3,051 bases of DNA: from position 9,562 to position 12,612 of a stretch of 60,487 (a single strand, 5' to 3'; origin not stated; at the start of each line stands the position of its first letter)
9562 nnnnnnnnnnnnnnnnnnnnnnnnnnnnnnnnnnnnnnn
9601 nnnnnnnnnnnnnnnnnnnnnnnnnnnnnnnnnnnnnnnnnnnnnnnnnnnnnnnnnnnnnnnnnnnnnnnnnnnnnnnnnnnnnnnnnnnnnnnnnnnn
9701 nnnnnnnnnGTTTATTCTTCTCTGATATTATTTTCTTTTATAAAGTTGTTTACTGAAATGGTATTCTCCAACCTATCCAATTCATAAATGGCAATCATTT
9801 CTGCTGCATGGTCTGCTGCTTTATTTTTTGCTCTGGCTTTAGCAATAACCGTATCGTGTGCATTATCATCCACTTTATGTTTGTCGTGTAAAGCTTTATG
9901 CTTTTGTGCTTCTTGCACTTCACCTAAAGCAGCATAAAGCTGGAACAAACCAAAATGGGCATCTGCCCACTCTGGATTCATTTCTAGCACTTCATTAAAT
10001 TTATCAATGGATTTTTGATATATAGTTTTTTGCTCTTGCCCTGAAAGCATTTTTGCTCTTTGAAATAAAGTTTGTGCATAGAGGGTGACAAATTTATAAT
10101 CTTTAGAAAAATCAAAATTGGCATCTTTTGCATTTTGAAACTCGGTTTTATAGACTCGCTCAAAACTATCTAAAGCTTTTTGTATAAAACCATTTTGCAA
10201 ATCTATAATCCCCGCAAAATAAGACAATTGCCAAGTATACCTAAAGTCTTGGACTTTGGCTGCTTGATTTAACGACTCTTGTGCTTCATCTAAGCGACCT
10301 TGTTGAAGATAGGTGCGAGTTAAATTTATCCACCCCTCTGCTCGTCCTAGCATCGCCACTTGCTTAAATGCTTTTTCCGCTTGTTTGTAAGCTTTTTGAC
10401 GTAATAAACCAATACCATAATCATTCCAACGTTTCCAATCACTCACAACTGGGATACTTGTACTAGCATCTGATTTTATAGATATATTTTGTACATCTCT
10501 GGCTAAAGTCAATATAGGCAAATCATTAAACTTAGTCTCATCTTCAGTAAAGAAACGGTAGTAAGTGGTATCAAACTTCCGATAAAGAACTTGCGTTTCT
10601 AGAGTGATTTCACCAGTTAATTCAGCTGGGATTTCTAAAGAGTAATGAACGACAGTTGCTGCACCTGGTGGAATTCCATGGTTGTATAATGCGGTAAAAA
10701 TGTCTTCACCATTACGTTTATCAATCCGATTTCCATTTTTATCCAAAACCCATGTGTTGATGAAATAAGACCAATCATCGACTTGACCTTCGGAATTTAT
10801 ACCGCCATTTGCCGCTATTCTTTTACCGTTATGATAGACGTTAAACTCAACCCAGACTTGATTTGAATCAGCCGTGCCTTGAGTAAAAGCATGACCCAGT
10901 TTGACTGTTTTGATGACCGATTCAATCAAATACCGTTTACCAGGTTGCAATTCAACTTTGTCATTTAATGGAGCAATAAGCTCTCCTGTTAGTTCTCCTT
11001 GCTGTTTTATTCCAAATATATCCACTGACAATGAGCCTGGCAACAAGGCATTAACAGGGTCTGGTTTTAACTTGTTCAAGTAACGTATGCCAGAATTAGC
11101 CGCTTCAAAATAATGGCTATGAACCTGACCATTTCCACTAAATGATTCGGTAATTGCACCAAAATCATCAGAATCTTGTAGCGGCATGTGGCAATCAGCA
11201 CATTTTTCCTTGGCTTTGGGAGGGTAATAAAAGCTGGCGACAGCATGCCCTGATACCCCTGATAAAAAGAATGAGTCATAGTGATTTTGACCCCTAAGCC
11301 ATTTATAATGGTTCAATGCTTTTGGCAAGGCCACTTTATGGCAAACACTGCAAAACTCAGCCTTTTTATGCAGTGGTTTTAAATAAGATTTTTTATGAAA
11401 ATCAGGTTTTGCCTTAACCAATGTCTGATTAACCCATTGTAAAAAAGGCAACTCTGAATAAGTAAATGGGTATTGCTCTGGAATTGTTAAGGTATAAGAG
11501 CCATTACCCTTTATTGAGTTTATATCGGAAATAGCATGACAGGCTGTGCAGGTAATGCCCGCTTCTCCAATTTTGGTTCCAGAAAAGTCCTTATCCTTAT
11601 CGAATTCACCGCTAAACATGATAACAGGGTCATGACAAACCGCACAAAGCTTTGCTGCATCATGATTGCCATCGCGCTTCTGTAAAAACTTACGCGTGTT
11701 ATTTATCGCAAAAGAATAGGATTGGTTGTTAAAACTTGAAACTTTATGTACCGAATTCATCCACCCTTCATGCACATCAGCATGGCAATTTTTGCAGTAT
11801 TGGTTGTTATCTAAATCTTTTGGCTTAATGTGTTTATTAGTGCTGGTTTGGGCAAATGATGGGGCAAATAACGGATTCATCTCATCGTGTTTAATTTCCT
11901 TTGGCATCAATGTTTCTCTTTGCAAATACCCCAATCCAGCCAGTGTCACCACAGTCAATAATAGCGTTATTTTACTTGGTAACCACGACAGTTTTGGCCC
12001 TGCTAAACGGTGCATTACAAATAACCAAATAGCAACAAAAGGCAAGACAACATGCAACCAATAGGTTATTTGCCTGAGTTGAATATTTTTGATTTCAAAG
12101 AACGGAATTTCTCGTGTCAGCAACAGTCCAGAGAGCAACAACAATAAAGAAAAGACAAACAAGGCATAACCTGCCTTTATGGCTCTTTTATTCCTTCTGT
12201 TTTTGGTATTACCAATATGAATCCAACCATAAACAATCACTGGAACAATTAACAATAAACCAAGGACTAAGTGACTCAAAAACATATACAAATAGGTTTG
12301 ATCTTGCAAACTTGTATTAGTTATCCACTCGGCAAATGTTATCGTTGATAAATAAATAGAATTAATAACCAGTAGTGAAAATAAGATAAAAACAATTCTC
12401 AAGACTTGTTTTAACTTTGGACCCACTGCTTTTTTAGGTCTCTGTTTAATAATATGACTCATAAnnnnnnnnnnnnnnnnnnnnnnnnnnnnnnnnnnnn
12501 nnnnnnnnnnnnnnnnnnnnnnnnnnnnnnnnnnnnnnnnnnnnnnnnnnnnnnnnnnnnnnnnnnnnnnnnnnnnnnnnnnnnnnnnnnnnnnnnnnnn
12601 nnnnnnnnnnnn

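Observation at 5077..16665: Five-gene translationally coupled operon (CN-hydrolase / TPR-FG-GAP lipoprotein / 5-TM pentahaem cytochrome-TPR / CRTAC1 propeller / MASE1-GGDEF-EAL): candidate uncharacterised envelope redox-signalling system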

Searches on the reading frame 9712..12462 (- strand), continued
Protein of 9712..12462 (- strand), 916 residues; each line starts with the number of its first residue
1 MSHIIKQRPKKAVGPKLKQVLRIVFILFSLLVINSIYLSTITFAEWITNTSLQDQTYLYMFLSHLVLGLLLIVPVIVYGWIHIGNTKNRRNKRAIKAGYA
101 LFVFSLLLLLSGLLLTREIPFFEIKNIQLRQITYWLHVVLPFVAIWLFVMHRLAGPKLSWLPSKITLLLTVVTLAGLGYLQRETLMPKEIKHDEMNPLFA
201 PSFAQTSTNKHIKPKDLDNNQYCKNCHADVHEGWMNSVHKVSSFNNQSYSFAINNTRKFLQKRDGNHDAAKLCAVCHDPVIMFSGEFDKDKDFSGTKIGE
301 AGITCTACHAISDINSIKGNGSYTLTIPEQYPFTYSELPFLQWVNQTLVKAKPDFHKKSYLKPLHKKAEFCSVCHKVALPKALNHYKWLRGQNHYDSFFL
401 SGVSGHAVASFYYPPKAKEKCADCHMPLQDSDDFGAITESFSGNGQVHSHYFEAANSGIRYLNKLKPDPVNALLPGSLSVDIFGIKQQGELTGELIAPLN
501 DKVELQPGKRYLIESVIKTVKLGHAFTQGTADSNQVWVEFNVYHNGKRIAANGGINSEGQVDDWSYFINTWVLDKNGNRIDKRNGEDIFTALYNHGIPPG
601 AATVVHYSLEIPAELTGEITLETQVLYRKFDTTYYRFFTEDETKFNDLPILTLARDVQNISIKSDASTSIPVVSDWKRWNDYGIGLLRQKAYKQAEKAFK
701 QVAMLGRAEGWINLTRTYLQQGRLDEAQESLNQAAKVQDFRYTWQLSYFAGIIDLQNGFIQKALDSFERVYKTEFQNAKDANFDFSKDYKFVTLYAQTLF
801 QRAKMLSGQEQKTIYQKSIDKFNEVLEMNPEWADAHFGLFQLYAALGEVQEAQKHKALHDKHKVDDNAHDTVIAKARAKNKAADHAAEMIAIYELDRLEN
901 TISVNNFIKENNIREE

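Call 55: find_related_loci(query=A2, collection=metagenome_contigs, flank=10000)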
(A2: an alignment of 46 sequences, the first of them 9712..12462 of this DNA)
Query A2 (916 aa) in metagenome_contigs; peptide patterns used: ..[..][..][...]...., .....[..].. (x = any residue, [..] = any of these).
600 stretches matched a pattern (row limit reached: there are more); 584 encode a relative of the query (tblastn E <= 1e-3); the best 80 are kept; 80 distinct loci.
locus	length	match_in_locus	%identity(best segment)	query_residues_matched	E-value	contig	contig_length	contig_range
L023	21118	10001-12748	96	1-916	0e+0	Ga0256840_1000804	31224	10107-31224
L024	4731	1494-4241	80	1-916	0e+0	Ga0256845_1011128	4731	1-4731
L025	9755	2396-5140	78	6-916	0e+0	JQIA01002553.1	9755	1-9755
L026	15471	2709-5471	72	3-916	0e+0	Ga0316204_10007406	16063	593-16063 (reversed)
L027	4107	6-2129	78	208-916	0e+0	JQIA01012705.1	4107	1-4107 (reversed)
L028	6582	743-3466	48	5-897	0e+0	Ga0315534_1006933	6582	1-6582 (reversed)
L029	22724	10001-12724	49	5-897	0e+0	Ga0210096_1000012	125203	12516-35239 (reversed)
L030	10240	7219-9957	49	6-902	0e+0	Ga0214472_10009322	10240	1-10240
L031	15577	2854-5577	49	5-897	0e+0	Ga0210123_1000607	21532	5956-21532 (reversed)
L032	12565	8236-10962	47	9-897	0e+0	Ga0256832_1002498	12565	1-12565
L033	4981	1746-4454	48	11-897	0e+0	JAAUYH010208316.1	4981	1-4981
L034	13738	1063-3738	46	11-897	0e+0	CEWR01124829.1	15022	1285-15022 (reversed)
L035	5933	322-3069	45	6-899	0e+0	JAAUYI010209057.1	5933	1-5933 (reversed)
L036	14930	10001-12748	47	12-897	0e+0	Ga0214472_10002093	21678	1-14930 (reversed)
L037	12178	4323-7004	46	6-897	0e+0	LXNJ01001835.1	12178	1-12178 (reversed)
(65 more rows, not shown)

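Call 85: list_cluster_members(proteins=[P0046, P0014, P0119, P0071, P0103, P0062, P0069, P0042, P0044, P0118])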
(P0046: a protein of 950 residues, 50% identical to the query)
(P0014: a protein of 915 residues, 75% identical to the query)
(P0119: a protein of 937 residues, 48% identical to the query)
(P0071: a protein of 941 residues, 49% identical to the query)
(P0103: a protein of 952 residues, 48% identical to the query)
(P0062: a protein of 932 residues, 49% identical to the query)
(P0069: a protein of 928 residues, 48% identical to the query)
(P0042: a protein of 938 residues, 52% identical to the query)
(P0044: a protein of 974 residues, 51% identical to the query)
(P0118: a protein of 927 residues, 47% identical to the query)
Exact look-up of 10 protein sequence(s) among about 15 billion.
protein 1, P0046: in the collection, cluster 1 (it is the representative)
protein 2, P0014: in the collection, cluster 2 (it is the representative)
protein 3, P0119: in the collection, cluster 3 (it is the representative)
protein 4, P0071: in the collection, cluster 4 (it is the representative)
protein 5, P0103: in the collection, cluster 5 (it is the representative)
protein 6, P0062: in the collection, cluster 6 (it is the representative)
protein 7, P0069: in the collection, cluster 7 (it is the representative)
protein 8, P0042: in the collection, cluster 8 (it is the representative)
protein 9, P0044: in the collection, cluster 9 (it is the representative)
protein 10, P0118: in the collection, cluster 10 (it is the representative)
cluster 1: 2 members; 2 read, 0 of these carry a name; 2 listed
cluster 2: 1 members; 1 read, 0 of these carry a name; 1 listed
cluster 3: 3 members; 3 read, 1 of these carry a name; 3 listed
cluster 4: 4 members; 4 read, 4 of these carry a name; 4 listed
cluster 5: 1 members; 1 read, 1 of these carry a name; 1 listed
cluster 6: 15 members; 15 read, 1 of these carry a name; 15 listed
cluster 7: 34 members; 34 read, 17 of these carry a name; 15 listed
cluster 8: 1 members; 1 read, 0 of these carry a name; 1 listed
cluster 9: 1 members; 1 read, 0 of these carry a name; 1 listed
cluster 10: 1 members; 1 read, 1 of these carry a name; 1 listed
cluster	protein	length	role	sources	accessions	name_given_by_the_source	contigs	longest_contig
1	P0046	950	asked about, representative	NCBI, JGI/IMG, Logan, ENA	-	-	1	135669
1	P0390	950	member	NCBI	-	-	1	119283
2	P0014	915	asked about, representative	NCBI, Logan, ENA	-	-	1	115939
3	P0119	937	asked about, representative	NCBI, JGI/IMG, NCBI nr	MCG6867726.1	MAG: tetratricopeptide repeat protein [Gammaproteobacteria bacterium] | Flp pilus assembly protein TadD | tetratricopeptide repeat protein [Gammaproteobacteria bacterium]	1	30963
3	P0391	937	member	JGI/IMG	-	-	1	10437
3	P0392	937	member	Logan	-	-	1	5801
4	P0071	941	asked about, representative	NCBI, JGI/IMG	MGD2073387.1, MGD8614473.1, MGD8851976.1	MAG: tetratricopeptide repeat protein [Gammaproteobacteria bacterium] | hypothetical protein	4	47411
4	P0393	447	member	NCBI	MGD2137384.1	MAG: multiheme c-type cytochrome, partial [Gammaproteobacteria bacterium]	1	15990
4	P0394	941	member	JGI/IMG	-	hypothetical protein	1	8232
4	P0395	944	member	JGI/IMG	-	tetratricopeptide (TPR) repeat protein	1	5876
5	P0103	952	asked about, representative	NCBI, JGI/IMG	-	tetratricopeptide (TPR) repeat protein/cytochrome b subunit of formate dehydrogenase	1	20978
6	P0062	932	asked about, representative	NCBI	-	-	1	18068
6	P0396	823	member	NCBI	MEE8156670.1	MAG: multiheme c-type cytochrome, partial [Gammaproteobacteria bacterium]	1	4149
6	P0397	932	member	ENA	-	-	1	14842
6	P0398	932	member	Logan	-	-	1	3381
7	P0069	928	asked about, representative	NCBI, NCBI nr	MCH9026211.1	MAG: hypothetical protein IIA05_03720 [Proteobacteria bacterium] | hypothetical protein [Pseudomonadota bacterium]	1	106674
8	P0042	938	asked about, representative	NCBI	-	-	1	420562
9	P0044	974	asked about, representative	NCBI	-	-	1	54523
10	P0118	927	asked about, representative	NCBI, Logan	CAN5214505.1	multiheme c-type cytochrome [soil metagenome]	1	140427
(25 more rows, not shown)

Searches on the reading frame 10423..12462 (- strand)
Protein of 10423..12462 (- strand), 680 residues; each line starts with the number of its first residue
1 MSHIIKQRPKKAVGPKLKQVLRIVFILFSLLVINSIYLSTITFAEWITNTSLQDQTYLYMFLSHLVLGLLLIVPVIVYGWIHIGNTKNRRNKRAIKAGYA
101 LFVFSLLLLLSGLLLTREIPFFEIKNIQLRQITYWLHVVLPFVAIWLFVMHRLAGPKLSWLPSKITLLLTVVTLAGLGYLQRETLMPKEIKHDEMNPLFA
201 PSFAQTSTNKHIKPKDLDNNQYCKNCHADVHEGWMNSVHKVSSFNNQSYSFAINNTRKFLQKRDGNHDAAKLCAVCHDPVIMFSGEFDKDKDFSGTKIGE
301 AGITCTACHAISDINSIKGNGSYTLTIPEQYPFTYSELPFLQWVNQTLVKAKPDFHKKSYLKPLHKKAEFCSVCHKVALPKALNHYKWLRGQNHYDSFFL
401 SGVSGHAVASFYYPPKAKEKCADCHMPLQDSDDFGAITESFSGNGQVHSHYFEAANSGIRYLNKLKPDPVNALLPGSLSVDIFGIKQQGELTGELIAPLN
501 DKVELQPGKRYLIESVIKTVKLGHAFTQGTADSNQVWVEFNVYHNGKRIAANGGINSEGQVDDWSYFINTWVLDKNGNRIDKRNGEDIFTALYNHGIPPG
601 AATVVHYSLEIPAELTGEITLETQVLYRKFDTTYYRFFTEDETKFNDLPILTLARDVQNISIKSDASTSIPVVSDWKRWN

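Call 41: search_protein_representatives(protein=window:10423-12462:-)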
Query: 680 residues. Proteins with E-value up to 0.001 (for the whole library): 2476; up to 1e-10: 1477; up to 1e-30: 478. The best 150 are listed.
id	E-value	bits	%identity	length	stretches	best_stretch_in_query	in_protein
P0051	4.7e-235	798.4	52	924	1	8-680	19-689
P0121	8.3e-203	691.9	49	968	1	6-653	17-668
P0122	6.2e-202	689.0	49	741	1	10-666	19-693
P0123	5.9e-198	675.8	78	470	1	235-590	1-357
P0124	9.6e-187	638.8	46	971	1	10-673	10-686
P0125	1.9e-186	637.8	44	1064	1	10-680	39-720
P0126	1.0e-181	622.2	45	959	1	8-679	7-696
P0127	2.1e-180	617.8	44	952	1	4-646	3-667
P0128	3.6e-174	597.2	44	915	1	11-678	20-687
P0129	2.6e-168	577.9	43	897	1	18-680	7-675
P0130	2.1e-167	574.9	45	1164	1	8-680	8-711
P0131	3.3e-166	570.9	45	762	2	287-680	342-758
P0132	5.3e-165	566.9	44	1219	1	11-638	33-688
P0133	1.4e-164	565.5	42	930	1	27-679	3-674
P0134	4.3e-162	557.3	40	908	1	14-680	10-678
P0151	1.6e-130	453.0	37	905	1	11-655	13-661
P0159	2.6e-115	402.7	35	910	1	45-670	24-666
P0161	1.8e-114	400.0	37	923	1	15-665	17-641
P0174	4.6e-92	325.9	31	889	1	32-680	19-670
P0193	2.3e-80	287.2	30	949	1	19-636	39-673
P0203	2.7e-78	280.4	32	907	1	40-660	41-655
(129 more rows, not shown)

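Call 86: find_encoding_contigs(protein=P0174, flank=8000, max_places=2)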
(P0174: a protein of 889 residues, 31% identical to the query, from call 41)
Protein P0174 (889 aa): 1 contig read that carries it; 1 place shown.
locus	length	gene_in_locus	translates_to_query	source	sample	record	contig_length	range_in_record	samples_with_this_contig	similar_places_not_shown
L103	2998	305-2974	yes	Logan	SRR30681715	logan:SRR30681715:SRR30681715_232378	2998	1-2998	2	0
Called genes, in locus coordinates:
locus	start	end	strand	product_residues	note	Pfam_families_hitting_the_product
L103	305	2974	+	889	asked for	PF22113:Mtrc-MtrF_II-IV_dom (faint), PF13435:Cytochrome_C554 (faint), PF14537:Cytochrom_c3_2 (faint), PF00515:TPR_1 (faint), PF07719:TPR_2 (faint), PF13414:TPR_11 (faint), PF13431:TPR_17 (faint), PF13432:TPR_16 (faint), +2 more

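Call 87: find_encoding_contigs(protein=P0159, flank=8000, max_places=2)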
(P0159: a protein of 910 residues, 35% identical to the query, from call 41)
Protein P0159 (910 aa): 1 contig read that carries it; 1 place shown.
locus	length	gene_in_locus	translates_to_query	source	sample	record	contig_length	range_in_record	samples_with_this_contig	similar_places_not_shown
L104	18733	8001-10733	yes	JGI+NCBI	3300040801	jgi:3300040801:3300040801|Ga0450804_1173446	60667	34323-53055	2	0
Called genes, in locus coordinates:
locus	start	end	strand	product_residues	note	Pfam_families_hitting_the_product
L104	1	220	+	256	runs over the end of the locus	PF00483:NTP_transferase, PF12804:NTP_transf_3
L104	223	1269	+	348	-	PF01073:3Beta_HSD, PF01370:Epimerase, PF04321:RmlD_sub_bind, PF16363:GDP_Man_Dehyd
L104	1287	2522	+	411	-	PF08421:Methyltransf_13, PF13489:Methyltransf_23, PF08241:Methyltransf_11, PF08242:Methyltransf_12, PF13649:Methyltransf_25 (weak), PF08484:Methyltransf_14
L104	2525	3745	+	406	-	PF13489:Methyltransf_23, PF08241:Methyltransf_11 (faint), PF08484:Methyltransf_14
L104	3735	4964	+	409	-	PF08421:Methyltransf_13 (weak), PF13489:Methyltransf_23, PF08241:Methyltransf_11 (faint), PF08242:Methyltransf_12 (faint), PF08484:Methyltransf_14 (weak)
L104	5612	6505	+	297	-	-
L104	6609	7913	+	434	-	PF09976:TPR_21 (faint), PF13428:TPR_14 (faint), PF14561:TPR_20 (faint), PF21033:RMD1-3 (faint), PF00515:TPR_1 (faint), PF23914:TPR_CcmH_CycH, PF13432:TPR_16 (weak), PF14559:TPR_19, +7 more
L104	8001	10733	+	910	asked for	PF14559:TPR_19 (faint), PF13435:Cytochrome_C554 (faint)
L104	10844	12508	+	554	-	PF01839:FG-GAP (faint), PF13517:FG-GAP_3, PF07593:UnbV_ASPIC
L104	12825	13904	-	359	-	PF01757:Acyl_transf_3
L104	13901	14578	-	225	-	PF00132:Hexapep (faint)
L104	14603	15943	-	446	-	PF00501:AMP-binding, PF13193:AMP-binding_C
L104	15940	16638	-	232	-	PF00106:adh_short, PF01370:Epimerase (weak), PF08659:KR (weak), PF13561:adh_short_C2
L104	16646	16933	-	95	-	-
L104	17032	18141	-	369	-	PF13614:AAA_31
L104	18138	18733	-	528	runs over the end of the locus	PF13807:GNVR (faint)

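Call 88: find_encoding_contigs(protein=P0193, flank=8000, max_places=2)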
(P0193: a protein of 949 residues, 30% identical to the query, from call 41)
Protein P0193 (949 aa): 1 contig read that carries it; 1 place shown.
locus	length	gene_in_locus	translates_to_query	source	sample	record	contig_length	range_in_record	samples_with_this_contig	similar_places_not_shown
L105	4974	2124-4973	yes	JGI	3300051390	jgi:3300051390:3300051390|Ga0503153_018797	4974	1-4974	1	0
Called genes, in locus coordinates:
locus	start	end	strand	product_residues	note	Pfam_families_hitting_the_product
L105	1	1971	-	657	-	?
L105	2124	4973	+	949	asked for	PF22113:Mtrc-MtrF_II-IV_dom (faint)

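Call 89: find_encoding_contigs(protein=P0134, flank=8000, max_places=1)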
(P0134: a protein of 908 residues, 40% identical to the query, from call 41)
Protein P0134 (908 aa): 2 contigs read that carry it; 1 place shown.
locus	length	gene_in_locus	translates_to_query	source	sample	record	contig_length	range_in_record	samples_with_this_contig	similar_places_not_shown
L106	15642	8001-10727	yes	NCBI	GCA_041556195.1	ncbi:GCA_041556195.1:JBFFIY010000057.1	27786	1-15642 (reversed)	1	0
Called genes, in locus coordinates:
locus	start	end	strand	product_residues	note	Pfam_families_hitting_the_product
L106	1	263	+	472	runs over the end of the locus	PF07719:TPR_2 (faint), PF14559:TPR_19 (faint), PF00685:Sulfotransfer_1, PF13469:Sulfotransfer_3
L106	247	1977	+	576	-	PF01839:FG-GAP (faint), PF13517:FG-GAP_3, PF07593:UnbV_ASPIC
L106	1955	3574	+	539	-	PF13424:TPR_12 (faint), PF25064:ARM_TT21_5th (faint), PF00515:TPR_1 (faint), PF07719:TPR_2 (faint), PF23914:TPR_CcmH_CycH (weak), PF14559:TPR_19, PF23914:TPR_CcmH_CycH (weak), PF14559:TPR_19 (weak), +12 more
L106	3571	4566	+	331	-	PF00795:CN_hydrolase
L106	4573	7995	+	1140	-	PF12895:ANAPC3 (faint), PF13517:FG-GAP_3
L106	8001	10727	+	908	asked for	PF13435:Cytochrome_C554 (weak), PF22113:Mtrc-MtrF_II-IV_dom (faint), PF13181:TPR_8 (faint), PF14559:TPR_19 (faint), PF13414:TPR_11 (faint), PF13432:TPR_16 (faint)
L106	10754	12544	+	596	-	PF01839:FG-GAP (faint), PF13517:FG-GAP_3, PF07593:UnbV_ASPIC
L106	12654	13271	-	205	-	PF03692:CxxCxxCC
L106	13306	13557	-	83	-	PF03884:YacG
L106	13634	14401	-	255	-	PF07072:ZapD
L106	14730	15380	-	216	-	PF01121:CoaE, PF13521:AAA_28 (faint)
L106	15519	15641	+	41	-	?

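Call 90: find_encoding_contigs(protein=P0151, flank=8000, max_places=1)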
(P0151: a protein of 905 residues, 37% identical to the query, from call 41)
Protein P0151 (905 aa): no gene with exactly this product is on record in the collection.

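Call 91: find_encoding_contigs(protein=P0161, flank=8000, max_places=1)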
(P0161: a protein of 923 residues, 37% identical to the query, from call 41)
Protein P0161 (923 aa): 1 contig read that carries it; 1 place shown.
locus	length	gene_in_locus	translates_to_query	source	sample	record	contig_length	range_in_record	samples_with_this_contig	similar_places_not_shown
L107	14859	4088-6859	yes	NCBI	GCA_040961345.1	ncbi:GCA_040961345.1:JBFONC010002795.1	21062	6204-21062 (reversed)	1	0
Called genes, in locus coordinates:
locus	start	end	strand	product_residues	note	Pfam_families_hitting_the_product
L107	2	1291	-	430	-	?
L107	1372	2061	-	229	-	-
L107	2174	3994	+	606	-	PF00082:Peptidase_S8, PF01483:P_proprotein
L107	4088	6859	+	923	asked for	PF22113:Mtrc-MtrF_II-IV_dom (faint), PF13435:Cytochrome_C554 (faint), PF14559:TPR_19 (faint), PF07719:TPR_2 (faint), PF00515:TPR_1 (faint), PF13414:TPR_11 (faint), PF13432:TPR_16 (weak)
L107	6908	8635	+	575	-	PF01839:FG-GAP (faint), PF13517:FG-GAP_3, PF07593:UnbV_ASPIC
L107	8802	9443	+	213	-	-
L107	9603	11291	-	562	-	PF01839:FG-GAP (faint), PF13517:FG-GAP_3, PF07593:UnbV_ASPIC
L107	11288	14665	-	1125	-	PF01839:FG-GAP (faint), PF13517:FG-GAP_3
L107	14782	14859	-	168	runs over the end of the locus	PF01661:Macro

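Call 92: find_encoding_contigs(protein=P0203, flank=8000, max_places=1)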
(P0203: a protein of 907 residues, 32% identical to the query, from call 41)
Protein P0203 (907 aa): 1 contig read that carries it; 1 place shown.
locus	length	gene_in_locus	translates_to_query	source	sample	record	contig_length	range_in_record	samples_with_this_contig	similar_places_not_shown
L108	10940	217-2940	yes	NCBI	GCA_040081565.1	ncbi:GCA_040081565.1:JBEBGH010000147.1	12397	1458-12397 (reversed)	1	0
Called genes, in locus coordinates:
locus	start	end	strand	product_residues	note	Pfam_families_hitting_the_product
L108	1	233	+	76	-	PF07593:UnbV_ASPIC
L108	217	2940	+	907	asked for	PF13424:TPR_12 (faint), PF22113:Mtrc-MtrF_II-IV_dom (faint), PF13435:Cytochrome_C554 (weak), PF13371:TPR_9 (faint), PF00515:TPR_1 (faint), PF07719:TPR_2 (faint), PF23914:TPR_CcmH_CycH (weak), PF13432:TPR_16, +5 more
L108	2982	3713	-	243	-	PF08713:DNA_alkylation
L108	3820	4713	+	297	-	PF27100:DcsG_N, PF02955:GSH-S_ATP (weak)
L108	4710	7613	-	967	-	PF13510:Fer2_4, PF10588:NADH-G_4Fe-4S_3, PF12838:Fer4_7, PF14697:Fer4_21 (weak), PF22117:Fer4_Nqo3, PF04879:Molybdop_Fe4S4, PF00384:Molybdopterin, PF01568:Molydop_binding, +1 more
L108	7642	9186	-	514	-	PF01512:Complex1_51K, PF10589:NADH_4Fe-4S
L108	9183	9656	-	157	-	PF01257:2Fe-2S_thioredx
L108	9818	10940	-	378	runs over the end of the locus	PF03739:LptF_LptG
